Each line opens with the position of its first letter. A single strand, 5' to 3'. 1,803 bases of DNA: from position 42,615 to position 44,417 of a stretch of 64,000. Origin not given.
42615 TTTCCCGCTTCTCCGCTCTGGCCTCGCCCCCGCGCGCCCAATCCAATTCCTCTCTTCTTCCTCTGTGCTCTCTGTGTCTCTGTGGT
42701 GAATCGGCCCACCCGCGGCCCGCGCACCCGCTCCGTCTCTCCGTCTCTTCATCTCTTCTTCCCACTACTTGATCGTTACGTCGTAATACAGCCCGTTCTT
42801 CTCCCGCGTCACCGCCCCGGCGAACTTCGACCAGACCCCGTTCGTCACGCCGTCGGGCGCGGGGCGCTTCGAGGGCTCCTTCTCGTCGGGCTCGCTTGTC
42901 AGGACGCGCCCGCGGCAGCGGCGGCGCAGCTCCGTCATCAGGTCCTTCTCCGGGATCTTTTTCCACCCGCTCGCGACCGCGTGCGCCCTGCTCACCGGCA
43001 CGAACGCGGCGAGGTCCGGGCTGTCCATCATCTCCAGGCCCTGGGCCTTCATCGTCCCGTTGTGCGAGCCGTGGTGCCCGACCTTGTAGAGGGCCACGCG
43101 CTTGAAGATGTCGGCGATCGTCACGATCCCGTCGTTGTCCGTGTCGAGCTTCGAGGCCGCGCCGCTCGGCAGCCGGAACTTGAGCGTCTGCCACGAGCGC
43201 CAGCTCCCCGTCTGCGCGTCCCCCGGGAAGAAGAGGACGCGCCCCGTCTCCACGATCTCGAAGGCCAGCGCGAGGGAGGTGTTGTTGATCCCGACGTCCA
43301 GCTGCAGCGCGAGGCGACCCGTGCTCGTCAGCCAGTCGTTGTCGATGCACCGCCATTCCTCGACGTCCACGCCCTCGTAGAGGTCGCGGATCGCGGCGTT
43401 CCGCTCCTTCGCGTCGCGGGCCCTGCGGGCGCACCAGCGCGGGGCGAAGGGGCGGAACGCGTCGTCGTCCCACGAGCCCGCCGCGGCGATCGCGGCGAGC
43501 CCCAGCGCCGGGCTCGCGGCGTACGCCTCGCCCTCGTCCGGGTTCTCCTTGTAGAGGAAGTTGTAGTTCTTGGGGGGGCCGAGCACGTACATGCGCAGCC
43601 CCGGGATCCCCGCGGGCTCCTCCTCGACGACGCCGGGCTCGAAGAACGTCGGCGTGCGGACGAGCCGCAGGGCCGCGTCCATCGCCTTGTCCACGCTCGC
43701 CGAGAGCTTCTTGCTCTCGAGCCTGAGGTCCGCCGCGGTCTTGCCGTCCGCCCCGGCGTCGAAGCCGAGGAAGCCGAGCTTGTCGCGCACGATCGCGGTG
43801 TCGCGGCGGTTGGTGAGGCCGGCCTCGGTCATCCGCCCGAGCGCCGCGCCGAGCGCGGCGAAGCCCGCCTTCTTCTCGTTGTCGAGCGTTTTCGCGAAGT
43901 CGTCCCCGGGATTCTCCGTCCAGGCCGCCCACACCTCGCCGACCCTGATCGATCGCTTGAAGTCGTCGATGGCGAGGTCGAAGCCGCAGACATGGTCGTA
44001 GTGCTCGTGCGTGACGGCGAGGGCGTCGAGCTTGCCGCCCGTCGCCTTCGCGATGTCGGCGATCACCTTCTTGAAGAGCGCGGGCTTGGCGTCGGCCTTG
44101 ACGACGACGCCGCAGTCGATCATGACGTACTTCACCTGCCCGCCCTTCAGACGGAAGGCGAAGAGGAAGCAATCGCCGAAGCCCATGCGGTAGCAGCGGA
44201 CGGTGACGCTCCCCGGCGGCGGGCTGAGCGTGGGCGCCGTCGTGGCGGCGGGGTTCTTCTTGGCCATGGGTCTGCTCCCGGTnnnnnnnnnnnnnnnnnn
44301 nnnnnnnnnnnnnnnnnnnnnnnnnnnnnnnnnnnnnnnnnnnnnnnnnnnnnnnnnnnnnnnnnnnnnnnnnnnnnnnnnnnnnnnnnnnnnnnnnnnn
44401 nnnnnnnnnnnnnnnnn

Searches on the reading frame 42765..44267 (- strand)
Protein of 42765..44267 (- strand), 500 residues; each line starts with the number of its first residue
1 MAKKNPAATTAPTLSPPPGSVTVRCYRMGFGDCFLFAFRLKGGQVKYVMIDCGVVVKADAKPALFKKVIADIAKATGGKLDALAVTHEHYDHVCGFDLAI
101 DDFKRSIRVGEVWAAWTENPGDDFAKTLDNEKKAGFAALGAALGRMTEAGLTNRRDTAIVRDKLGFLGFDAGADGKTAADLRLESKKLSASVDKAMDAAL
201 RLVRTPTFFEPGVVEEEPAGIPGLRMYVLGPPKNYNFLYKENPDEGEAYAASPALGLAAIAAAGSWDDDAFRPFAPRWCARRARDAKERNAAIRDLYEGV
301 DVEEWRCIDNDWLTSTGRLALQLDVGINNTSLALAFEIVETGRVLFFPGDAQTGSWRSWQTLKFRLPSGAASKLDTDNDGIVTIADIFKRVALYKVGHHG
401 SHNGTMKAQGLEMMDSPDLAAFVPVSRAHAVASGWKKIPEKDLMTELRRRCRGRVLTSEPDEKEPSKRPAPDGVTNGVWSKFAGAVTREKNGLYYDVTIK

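Call 8: search_protein_families(library=ncbifam, proteins=[window:42765-44267:-], max_evalue=0.001)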
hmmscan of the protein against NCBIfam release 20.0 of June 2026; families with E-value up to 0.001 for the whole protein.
window:42765-44267:- (500 aa): 3 families
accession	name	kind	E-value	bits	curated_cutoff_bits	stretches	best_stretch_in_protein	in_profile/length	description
NF058524.1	6A-MBL_enzyme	equivalog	6.1e-05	22.3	220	1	26-97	2-74/346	anti-phage 6A-MBL system MBL-fold protein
NF041809.1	Avs1a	equivalog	6.4e-05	21.9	420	0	26-96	2-63/387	AVAST type 1 anti-phage system MBL fold metallo-hydrolase Avs1a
NF002553.0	PRK02113.1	equivalog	0.00045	19.7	386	1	74-97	61-84/252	MBL fold metallo-hydrolase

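Call 61: find_related_loci(query=window:42765-44267:-, collection=metagenome_contigs, flank=10000)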
Query window:42765-44267:- (500 aa) in metagenome_contigs; peptide patterns used: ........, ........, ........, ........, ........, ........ (x = any residue, [..] = any of these).
168 stretches matched a pattern; 3 encode a relative of the query (tblastn E <= 1e-3); 3 distinct loci.
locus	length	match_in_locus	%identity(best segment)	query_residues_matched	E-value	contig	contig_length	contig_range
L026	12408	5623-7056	41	7-496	3e-108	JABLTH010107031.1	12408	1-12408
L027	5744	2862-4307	39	7-499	2e-102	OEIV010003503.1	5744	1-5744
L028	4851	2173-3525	32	21-456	3e-63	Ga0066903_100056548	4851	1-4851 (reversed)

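Call 97: search_protein_families(library=padloc, proteins=[window:42765-44267:-], max_evalue=0.01)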
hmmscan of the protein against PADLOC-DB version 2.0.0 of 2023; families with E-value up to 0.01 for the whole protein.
window:42765-44267:- (500 aa): 2 families
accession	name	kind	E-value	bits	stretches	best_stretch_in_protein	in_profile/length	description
PDLC03854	LmuA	-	6.8e-11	39.9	1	21-127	3-105/345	-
PDLC03805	RTasMBL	-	0.0012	16.1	1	23-98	3-66/322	DRT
